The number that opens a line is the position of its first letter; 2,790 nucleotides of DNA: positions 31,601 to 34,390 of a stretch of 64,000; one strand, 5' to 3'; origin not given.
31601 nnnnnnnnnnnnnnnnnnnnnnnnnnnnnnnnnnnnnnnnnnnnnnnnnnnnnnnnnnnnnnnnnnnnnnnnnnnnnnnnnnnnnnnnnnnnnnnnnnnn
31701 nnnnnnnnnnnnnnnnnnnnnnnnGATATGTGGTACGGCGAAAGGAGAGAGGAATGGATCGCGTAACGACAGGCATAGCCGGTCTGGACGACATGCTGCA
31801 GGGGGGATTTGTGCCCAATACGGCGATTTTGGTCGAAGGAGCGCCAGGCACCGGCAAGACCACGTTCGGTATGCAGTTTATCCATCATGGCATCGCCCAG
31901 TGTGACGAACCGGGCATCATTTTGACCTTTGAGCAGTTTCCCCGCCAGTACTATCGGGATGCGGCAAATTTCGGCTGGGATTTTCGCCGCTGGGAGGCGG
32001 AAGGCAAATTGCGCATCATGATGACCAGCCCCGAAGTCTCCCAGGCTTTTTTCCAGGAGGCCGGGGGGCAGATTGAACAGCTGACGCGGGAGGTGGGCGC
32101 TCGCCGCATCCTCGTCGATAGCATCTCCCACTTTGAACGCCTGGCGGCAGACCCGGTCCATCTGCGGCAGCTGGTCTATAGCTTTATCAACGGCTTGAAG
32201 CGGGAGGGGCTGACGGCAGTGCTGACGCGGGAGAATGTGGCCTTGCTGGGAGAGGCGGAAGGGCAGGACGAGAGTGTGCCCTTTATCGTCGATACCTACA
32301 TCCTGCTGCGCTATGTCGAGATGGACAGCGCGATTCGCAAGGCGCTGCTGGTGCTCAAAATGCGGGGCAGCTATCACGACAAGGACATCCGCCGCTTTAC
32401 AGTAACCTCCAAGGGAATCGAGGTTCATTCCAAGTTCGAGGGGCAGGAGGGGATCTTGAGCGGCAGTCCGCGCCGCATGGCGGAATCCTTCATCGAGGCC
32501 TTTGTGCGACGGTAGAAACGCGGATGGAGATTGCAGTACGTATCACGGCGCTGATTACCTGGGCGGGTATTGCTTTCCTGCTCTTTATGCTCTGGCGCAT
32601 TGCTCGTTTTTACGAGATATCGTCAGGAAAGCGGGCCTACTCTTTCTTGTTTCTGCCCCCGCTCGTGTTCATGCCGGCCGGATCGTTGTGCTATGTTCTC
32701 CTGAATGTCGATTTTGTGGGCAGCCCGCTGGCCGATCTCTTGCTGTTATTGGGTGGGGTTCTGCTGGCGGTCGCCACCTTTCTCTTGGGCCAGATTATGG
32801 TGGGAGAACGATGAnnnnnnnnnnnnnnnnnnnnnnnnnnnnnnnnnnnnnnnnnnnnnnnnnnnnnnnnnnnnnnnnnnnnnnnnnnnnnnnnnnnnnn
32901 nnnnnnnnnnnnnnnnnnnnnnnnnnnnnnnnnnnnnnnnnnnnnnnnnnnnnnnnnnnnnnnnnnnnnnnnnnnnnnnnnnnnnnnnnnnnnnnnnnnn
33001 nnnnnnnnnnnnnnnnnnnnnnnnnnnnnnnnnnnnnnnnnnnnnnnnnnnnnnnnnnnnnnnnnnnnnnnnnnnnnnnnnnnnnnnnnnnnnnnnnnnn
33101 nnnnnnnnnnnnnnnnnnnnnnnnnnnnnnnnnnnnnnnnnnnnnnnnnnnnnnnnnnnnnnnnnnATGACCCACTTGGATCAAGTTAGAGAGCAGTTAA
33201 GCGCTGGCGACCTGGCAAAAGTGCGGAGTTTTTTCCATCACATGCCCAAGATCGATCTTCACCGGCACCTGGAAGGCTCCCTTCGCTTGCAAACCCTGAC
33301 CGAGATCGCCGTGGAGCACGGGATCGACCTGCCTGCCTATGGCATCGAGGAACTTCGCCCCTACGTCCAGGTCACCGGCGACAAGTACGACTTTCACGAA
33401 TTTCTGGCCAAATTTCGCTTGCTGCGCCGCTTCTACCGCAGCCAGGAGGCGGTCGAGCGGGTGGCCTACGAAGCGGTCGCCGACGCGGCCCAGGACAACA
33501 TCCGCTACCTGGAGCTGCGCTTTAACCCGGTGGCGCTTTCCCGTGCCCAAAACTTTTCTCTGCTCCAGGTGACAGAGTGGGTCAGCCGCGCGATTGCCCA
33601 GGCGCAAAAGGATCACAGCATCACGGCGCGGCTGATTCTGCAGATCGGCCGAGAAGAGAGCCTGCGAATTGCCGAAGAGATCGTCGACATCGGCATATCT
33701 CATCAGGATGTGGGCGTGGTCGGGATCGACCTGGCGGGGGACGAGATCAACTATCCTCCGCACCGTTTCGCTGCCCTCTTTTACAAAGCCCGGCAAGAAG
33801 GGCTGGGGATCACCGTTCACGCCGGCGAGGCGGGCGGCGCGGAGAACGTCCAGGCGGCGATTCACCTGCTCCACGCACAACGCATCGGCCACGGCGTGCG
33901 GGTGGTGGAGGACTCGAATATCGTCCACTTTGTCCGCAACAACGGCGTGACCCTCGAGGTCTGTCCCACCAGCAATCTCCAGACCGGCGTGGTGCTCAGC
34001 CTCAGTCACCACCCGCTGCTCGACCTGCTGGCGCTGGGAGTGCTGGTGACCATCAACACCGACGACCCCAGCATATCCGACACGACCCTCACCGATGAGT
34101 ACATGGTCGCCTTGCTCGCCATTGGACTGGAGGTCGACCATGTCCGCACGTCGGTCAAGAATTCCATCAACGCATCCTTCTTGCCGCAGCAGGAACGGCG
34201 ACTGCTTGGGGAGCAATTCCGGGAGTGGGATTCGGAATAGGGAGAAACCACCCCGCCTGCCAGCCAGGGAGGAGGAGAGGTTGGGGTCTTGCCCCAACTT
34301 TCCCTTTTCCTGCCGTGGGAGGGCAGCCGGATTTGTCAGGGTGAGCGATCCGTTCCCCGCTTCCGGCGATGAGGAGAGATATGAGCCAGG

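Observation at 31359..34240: Cluster: small wHTH-like protein, single-domain KaiC/RecA-like ATPase, two paralogous small membrane proteins, stop-start coupled to adenosine deaminase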

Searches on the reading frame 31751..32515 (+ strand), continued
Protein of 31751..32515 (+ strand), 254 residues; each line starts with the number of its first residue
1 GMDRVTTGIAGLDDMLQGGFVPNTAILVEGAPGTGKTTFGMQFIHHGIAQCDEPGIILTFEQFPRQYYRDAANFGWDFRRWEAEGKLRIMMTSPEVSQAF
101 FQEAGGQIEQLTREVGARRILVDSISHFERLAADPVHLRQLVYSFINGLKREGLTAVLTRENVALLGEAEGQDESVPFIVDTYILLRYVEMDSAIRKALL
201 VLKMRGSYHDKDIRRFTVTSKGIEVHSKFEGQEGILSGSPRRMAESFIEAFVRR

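Call 86: search_protein_families(library=pfam, proteins=[L071:3387-3701:+, L073:4790-5137:+, L037:6423-7280:+], max_evalue=0.001)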
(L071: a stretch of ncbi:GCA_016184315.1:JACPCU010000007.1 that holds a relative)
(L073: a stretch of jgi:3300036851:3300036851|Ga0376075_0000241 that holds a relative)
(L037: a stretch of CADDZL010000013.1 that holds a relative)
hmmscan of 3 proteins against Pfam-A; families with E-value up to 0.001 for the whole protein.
L071:3387-3701:+ (104 aa): 0 families

L073:4790-5137:+ (115 aa): 0 families

L037:6423-7280:+ (285 aa): 3 families
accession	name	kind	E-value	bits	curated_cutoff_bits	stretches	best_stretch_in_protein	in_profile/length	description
PF00753.33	Lactamase_B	-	7.7e-21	75.4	22.7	1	49-220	7-152/196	Metallo-beta-lactamase superfamily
PF12706.13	Lactamase_B_2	-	5.9e-09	36.3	27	1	59-227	2-153/200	Beta-lactamase superfamily domain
PF13483.12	Lactamase_B_3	-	0.00092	19.7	24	0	49-219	8-101/160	Beta-lactamase superfamily domain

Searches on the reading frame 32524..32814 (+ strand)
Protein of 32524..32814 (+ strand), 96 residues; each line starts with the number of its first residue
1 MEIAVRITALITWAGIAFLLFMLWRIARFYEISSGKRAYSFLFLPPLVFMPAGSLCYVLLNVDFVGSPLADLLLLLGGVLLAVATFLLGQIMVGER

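Call 4: search_protein_families(library=pfam, proteins=[window:32524-32814:+], max_evalue=1)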
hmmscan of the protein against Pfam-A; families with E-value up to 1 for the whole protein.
window:32524-32814:+ (96 aa): 0 families

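Call 5: search_protein_families(library=ncbifam, proteins=[window:32524-32814:+], max_evalue=0.1)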
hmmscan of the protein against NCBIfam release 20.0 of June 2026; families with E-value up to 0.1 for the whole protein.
window:32524-32814:+ (96 aa): 1 family
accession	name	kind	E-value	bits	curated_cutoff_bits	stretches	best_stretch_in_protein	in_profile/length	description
NF007653.0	PRK10323.1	equivalog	0.0082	15.8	193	1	3-39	67-103/195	cysteine/O-acetylserine transporter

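Call 6: search_protein_families(library=padloc, proteins=[window:32524-32814:+], max_evalue=0.1)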
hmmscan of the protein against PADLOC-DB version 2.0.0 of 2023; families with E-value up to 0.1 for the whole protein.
window:32524-32814:+ (96 aa): 0 families

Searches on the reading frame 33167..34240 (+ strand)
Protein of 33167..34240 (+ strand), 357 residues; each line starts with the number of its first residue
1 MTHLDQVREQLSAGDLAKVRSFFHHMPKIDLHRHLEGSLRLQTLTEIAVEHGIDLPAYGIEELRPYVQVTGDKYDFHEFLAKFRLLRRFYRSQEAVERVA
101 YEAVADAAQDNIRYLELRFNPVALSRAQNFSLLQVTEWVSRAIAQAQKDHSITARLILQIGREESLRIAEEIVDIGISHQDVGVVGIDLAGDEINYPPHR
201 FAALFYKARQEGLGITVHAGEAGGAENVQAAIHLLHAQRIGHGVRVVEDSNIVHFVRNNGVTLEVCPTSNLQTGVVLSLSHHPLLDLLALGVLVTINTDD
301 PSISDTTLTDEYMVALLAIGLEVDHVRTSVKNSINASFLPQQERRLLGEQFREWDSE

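Call 4: search_protein_families(library=pfam, proteins=[window:33167-34240:+], max_evalue=1)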
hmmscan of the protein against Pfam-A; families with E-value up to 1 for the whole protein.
window:33167-34240:+ (357 aa): 2 families
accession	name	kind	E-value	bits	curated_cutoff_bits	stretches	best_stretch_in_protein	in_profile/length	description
PF00962.28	A_deaminase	-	2.3e-92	310.1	27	1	27-351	1-327/330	Adenosine deaminase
PF19326.5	AMP_deaminase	-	4.7e-07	29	27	1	215-353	454-592/630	AMP deaminase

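Call 5: search_protein_families(library=ncbifam, proteins=[window:33167-34240:+], max_evalue=0.1)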
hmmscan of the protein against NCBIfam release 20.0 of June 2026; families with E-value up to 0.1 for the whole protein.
window:33167-34240:+ (357 aa): 13 families
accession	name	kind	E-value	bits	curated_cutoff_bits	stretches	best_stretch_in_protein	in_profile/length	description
TIGR01430.1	aden_deam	equivalog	7.1e-91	304.6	216.55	1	27-347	2-319/323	adenosine deaminase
NF006846.0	PRK09358.1-1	equivalog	2.4e-86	289.8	459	1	25-350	5-329/333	adenosine deaminase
NF006847.0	PRK09358.1-2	equivalog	7.4e-74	248.8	412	1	23-348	10-349/364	adenosine deaminase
NF006848.0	PRK09358.1-3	equivalog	2.1e-62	211.3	426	1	25-348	3-320/325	adenosine deaminase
NF006850.0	PRK09358.1-6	equivalog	1.1e-61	208.6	419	1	21-351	3-327/334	adenosine deaminase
NF006854.0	PRK09358.3-1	equivalog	1.7e-60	205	530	1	18-349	6-332/344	adenosine deaminase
NF006849.0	PRK09358.1-5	equivalog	3.6e-54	184.1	494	1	23-354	9-340/350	adenosine deaminase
NF006856.0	PRK09358.3-3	equivalog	1.4e-33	116.4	510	1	87-314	68-291/316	adenosine deaminase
TIGR01431.1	adm_rel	subfamily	4.2e-21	75.3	315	1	96-355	195-472/479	adenosine deaminase-related growth factor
NF006859.0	PRK09358.3-6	equivalog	8.5e-17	61.3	549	1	21-305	5-271/299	adenosine deaminase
TIGR01429.1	AMP_deaminase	equivalog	2.7e-07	29.7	726.3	1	215-353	441-579/611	AMP deaminase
NF041744.1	RdrB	equivalog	5.5e-05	21.9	800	1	292-314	794-816/850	antiviral RADAR system adenosine deaminase RdrB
NF002693.0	PRK02487.1-2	equivalog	0.087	12.7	307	0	134-175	71-112/169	heme-degrading domain-containing protein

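Call 6: search_protein_families(library=padloc, proteins=[window:33167-34240:+], max_evalue=0.1)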
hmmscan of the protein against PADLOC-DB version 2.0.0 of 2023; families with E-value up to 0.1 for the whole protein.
window:33167-34240:+ (357 aa): 2 families
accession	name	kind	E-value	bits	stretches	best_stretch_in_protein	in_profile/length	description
PDLC01908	CARF5--CARF_ADA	-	2.2e-56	190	1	17-349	252-591/605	-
PDLC02219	RdrB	-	0.027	10.7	1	292-316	851-875/914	-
